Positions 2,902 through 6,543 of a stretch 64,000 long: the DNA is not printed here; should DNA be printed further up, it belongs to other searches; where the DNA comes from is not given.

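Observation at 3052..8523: Single-polypeptide BC-BCCP-CT acyl-CoA carboxylase in an operon with a family-III CoA-transferase and an LLM oxidoreductase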

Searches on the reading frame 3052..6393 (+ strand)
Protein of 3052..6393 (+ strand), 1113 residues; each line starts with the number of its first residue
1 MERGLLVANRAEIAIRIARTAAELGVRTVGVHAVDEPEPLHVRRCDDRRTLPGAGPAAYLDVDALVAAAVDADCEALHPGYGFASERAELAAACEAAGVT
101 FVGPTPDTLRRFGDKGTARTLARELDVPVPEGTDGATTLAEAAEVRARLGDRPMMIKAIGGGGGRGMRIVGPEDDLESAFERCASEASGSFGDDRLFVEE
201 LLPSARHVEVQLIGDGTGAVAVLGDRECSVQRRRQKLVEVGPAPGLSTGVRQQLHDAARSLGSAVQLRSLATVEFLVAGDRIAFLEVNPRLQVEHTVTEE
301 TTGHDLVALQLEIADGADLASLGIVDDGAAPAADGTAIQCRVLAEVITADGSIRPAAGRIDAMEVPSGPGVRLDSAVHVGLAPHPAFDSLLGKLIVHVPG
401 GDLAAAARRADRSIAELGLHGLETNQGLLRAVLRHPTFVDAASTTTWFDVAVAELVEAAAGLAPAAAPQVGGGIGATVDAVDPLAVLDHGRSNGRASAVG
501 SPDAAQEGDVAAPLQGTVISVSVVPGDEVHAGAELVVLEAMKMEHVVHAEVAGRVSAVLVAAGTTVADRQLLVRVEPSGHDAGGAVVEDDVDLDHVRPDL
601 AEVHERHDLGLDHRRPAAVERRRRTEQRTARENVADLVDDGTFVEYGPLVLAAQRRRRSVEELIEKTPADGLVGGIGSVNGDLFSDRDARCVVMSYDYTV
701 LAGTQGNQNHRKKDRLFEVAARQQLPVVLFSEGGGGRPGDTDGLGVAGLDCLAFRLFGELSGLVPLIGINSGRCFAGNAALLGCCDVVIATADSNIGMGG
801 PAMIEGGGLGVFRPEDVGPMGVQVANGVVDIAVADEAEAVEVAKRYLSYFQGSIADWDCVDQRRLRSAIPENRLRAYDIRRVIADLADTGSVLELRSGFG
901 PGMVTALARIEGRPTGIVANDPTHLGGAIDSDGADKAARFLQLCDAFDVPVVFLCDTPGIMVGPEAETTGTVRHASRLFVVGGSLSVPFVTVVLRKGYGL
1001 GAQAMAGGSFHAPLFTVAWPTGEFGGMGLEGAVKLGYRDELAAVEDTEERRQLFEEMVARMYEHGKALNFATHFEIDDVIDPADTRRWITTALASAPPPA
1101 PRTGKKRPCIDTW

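Call 7: search_protein_families(library=pfam, proteins=[window:3052-6393:+])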
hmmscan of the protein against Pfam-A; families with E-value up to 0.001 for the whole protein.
window:3052-6393:+ (1113 aa): 8 families
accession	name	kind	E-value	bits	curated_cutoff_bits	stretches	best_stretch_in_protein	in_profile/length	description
PF01039.27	Carboxyl_trans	-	3e-75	254.2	22.3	1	627-1094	7-476/493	Carboxyl transferase domain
PF02786.22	CPSase_L_D2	-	2.7e-53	181.1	19.8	1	114-320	1-209/211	Carbamoyl-phosphate synthase L chain, ATP binding domain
PF00289.28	Biotin_carb_N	-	2e-32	112.4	25.5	1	4-109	4-110/110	Biotin carboxylase, N-terminal domain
PF02785.25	Biotin_carb_C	-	7.8e-24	84.3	32.4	1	339-449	1-107/108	Biotin carboxylase C-terminal domain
PF00364.28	Biotin_lipoyl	-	1.9e-13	50.5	22.1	1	510-574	3-72/73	Biotin-requiring enzyme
PF03255.19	ACCA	-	4.4e-11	43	23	1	927-1008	126-207/310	Acetyl co-enzyme A carboxylase carboxyltransferase-like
PF02655.19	ATP-grasp_3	-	8.1e-08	33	23.2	1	118-292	8-158/160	ATP-grasp domain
PF02222.28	ATP-grasp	-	2.5e-07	31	27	1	122-290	3-162/179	ATP-grasp domain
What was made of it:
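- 3052..6393 (+): LCC-type single-chain acyl-CoA carboxylase, 1113 aa. Pfam domains (call 7).
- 3061..4398 (+): Biotin carboxylase (ATP-grasp) domain, residues 4-449. Biotin_carb_N, CPSase_L_D2 and Biotin_carb_C (call 7).
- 4579..4773 (+): BCCP / biotinyl domain, residues 510-574; the biotinyl-lysine K542 codon is at 4675-4677. Biotin_lipoyl, E 1.9e-13 (call 7).
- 4930..6333 (+): Carboxyltransferase domain (both 12S-type halves), residues 627-1094. Carboxyl_trans covering 7-476 of 493 positions, E 3e-75 (call 7).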

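Call 8: search_protein_families(library=ncbifam, proteins=[window:3052-6393:+])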
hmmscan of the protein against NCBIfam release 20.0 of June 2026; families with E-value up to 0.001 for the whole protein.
window:3052-6393:+ (1113 aa): 42 families (the best 25 are shown)
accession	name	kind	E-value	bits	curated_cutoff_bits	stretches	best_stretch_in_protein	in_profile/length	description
NF009554.0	PRK12999.1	equivalog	2.8e-162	542.1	965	2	4-450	7-454/1147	pyruvate carboxylase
TIGR01235.1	pyruv_carbox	equivalog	1.7e-135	453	1114.45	2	5-450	2-450/1143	pyruvate carboxylase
TIGR02712.1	urea_carbox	equivalog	3.3e-130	435.8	1303.85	2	5-450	4-441/1201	urea carboxylase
NF006367.0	PRK08591.1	subfamily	9.5e-119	397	597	1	5-452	5-445/451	acetyl-CoA carboxylase biotin carboxylase subunit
NF009471.0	PRK12833.1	equivalog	2.4e-112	375.9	686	1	4-454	7-450/467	acetyl-CoA carboxylase biotin carboxylase subunit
TIGR00514.1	accC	equivalog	2.5e-112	376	626.5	1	5-449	5-442/449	acetyl-CoA carboxylase biotin carboxylase subunit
NF005525.0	PRK07178.1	equivalog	4.5e-112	375.1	768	1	3-457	3-447/471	acetyl-CoA carboxylase biotin carboxylase subunit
NF006406.0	PRK08654.1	equivalog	3.1e-109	365.7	739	1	5-451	5-443/499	acetyl-CoA carboxylase biotin carboxylase subunit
NF004085.0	PRK05586.1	equivalog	5.4e-104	348.6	723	1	3-449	3-442/448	acetyl-CoA carboxylase biotin carboxylase subunit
NF006287.0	PRK08463.1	equivalog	3.2e-98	329.6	775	1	4-460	4-453/479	acetyl-CoA carboxylase subunit A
NF006286.0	PRK08462.1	equivalog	1.2e-90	304.6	740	1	5-448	7-441/445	acetyl-CoA carboxylase biotin carboxylase subunit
TIGR01117.1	mmdA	subfamily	1.2e-70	238.8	998.8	1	617-1094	20-493/512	methylmalonyl-CoA decarboxylase subunit alpha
NF006761.0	PRK09282.1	domain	5.1e-16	58.3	402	1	499-576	513-590/591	pyruvate carboxylase subunit B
NF041504.1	AccA_sub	subfamily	9.8e-14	51.3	300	1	923-1007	69-153/257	carboxyltransferase subunit alpha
NF010643.0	PRK14040.1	subfamily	6.2e-13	48.1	892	1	498-575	517-594/595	oxaloacetate decarboxylase subunit alpha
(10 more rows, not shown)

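Call 9: search_solved_structures(query=window:3052-6393:+, max_evalue=1e-20, show_alignments=1)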
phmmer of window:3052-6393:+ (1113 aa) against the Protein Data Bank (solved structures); distinct sequences matched with E-value up to 1e-20: 115 (the best 60 are shown).
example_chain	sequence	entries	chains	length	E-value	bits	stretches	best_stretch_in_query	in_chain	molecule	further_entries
4rcn_A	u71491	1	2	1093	0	1106.2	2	509-1091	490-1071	long-chain acyl-CoA carboxylase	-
5fif_A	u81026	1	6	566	4.1e-190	637.6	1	585-1103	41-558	Carboxylase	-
5h80_A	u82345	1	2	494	5.4e-117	395.4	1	5-460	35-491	Carboxylase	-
4hnt_A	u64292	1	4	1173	1.6e-105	357.4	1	4-451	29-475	Pyruvate carboxylase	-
3hb9_A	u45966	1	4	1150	3.8e-105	356.2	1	4-451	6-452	Pyruvate carboxylase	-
3ho8_A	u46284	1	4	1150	3.8e-105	356.2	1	4-451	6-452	Pyruvate carboxylase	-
3hbl_A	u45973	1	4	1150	3.8e-105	356.2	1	4-451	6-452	Pyruvate carboxylase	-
3bg5_A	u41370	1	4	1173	4.1e-105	356.1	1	4-451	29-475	Pyruvate carboxylase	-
4hnu_A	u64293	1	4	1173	7.4e-105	355.3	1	4-451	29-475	Pyruvate carboxylase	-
4hnv_A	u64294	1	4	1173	2e-104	353.8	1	4-451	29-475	Pyruvate carboxylase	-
8gk8_C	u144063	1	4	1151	2.3e-104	353.6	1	4-451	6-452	Pyruvate carboxylase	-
7wta_A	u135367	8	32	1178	2.1e-103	350.4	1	5-449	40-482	Pyruvate carboxylase, mitochondrial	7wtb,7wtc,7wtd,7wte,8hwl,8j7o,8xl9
4qsk_A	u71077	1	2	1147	3e-101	343.3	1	4-450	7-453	Pyruvate carboxylase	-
4qsl_H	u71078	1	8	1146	3e-101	343.3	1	4-450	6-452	Pyruvate carboxylase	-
4qsh_A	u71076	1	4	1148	3e-101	343.3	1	4-450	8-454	Pyruvate carboxylase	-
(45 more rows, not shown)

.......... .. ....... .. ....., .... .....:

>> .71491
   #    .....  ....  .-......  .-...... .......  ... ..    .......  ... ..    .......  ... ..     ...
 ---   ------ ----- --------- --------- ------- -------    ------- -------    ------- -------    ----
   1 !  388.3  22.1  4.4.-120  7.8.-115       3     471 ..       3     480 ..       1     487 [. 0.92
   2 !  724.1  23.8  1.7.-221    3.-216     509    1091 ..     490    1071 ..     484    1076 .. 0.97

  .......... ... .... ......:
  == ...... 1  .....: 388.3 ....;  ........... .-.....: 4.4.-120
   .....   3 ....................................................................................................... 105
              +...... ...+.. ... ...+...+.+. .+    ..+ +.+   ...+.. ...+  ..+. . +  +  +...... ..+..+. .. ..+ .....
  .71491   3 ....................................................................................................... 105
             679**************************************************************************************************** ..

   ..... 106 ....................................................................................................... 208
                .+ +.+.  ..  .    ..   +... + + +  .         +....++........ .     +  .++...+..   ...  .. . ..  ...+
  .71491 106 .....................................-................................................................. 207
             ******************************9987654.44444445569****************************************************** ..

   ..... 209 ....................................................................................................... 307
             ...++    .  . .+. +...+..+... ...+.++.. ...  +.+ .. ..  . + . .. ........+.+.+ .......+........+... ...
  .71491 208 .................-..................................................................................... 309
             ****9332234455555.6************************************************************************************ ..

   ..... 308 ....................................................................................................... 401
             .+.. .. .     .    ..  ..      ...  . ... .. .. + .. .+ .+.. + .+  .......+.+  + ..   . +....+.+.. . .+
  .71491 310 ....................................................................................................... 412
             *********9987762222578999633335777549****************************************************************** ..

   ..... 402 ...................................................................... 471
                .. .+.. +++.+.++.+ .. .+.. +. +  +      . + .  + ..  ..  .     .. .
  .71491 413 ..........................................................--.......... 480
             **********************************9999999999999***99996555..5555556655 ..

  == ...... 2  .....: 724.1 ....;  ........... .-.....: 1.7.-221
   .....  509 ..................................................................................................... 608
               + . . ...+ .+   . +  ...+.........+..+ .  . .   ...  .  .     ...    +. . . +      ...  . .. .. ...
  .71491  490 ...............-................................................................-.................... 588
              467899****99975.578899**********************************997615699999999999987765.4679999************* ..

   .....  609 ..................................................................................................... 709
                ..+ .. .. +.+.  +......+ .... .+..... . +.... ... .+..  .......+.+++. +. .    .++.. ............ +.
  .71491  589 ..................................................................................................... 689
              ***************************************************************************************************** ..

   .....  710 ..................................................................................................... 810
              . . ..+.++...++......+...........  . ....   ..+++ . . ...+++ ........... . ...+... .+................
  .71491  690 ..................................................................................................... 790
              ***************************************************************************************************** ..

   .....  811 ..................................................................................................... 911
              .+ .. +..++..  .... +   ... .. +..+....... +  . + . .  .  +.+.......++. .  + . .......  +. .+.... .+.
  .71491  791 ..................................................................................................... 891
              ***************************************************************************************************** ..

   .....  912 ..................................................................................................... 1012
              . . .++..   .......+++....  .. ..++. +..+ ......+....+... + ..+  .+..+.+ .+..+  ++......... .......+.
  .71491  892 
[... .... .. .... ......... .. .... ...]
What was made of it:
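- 1106-bit full-length match to 4rcn (call 9).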

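Call 13: find_homologous_proteins(query=window:3052-6393:+, max_evalue=1e-50)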
Query window:3052-6393:+ (1113 aa): 7931 proteins with E <= 1e-50 among 8000 candidates; the best 120 are listed.
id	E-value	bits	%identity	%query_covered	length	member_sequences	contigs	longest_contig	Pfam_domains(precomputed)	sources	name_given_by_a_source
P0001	0.0e+0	2447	100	100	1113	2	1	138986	PF01039.28,PF02786.23,PF00364.29,PF00289.29,PF02222.28,PF02655.20,PF03255.20,PF02785.26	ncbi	ncbi:MAG: carboxyl transferase domain-containing protein [Actinomycetota bacterium]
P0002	0.0e+0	1912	78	100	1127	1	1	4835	PF25973.1,PF01039.28,PF02786.23,PF00364.29,PF00289.29,PF02222.28,PF02655.20,PF03255.20,PF02785.26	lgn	-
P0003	0.0e+0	1752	73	100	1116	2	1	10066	PF01039.28,PF02786.23,PF00364.29,PF00289.29,PF02222.28,PF03255.20,PF07478.19,PF02785.26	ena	-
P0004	0.0e+0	1746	74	100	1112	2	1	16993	PF01039.28,PF02786.23,PF00364.29,PF00289.29,PF02222.28,PF03255.20,PF07478.19,PF02785.26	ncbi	ncbi:MAG: carboxyl transferase domain-containing protein [Actinomycetota bacterium]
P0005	0.0e+0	1743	73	100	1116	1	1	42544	PF25973.1,PF01039.28,PF02786.23,PF00364.29,PF00289.29,PF02222.28,PF03255.20,PF07478.19,PF02785.26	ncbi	ncbi:MAG: carboxyl transferase domain-containing protein [Actinomycetota bacterium]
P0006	0.0e+0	1527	64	100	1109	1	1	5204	PF01039.28,PF02786.23,PF00364.29,PF00289.29,PF25919.1,PF25917.1,PF03255.20,PF02785.26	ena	-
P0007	0.0e+0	1518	65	100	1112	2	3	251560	PF01039.28,PF02786.23,PF00364.29,PF00289.29,PF03255.20,PF02785.26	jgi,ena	jgi:acetyl/propionyl-CoA carboxylase alpha subunit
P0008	0.0e+0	1512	64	100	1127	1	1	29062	PF25973.1,PF01039.28,PF02786.23,PF00364.29,PF00289.29,PF25919.1,PF03255.20,PF02785.26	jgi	jgi:acetyl/propionyl-CoA carboxylase alpha subunit/acetyl-CoA carboxylase carboxyltransferase compon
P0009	0.0e+0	1511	63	100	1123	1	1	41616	PF25973.1,PF01039.28,PF02786.23,PF00364.29,PF00289.29,PF25919.1,PF03255.20,PF02785.26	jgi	jgi:acetyl/propionyl-CoA carboxylase alpha subunit/acetyl-CoA carboxylase carboxyltransferase compon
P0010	0.0e+0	1508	65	100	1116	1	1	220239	PF25973.1,PF25984.1,PF01039.28,PF02786.23,PF00364.29,PF00289.29,PF25919.1,PF03255.20,PF02785.26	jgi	jgi:acetyl/propionyl-CoA carboxylase alpha subunit/acetyl-CoA carboxylase carboxyltransferase compon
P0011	0.0e+0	1499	63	100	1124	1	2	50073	PF25973.1,PF01039.28,PF02786.23,PF00364.29,PF00289.29,PF25919.1,PF03255.20,PF02785.26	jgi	jgi:acetyl/propionyl-CoA carboxylase alpha subunit/acetyl-CoA carboxylase carboxyltransferase compon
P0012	0.0e+0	1498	63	100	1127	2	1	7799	PF01039.28,PF02786.23,PF00364.29,PF00289.29,PF03255.20,PF02785.26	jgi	-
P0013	0.0e+0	1498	65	100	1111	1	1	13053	PF25973.1,PF01039.28,PF02786.23,PF00364.29,PF00289.29,PF02222.28,PF25919.1,PF03255.20,PF02785.26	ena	-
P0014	0.0e+0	1495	63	100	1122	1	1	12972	PF25973.1,PF01039.28,PF02786.23,PF00364.29,PF00289.29,PF25919.1,PF03255.20,PF02785.26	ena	-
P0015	0.0e+0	1493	64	100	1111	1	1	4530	PF25973.1,PF01039.28,PF02786.23,PF00364.29,PF00289.29,PF02222.28,PF25919.1,PF03255.20,PF02785.26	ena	-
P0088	0.0e+0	1460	63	100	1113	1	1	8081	PF25973.1,PF01039.28,PF02786.23,PF00364.29,PF00289.29,PF25917.1,PF03255.20,PF07478.19,PF02785.26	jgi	jgi:acetyl/propionyl-CoA carboxylase alpha subunit/acetyl-CoA carboxylase carboxyltransferase compon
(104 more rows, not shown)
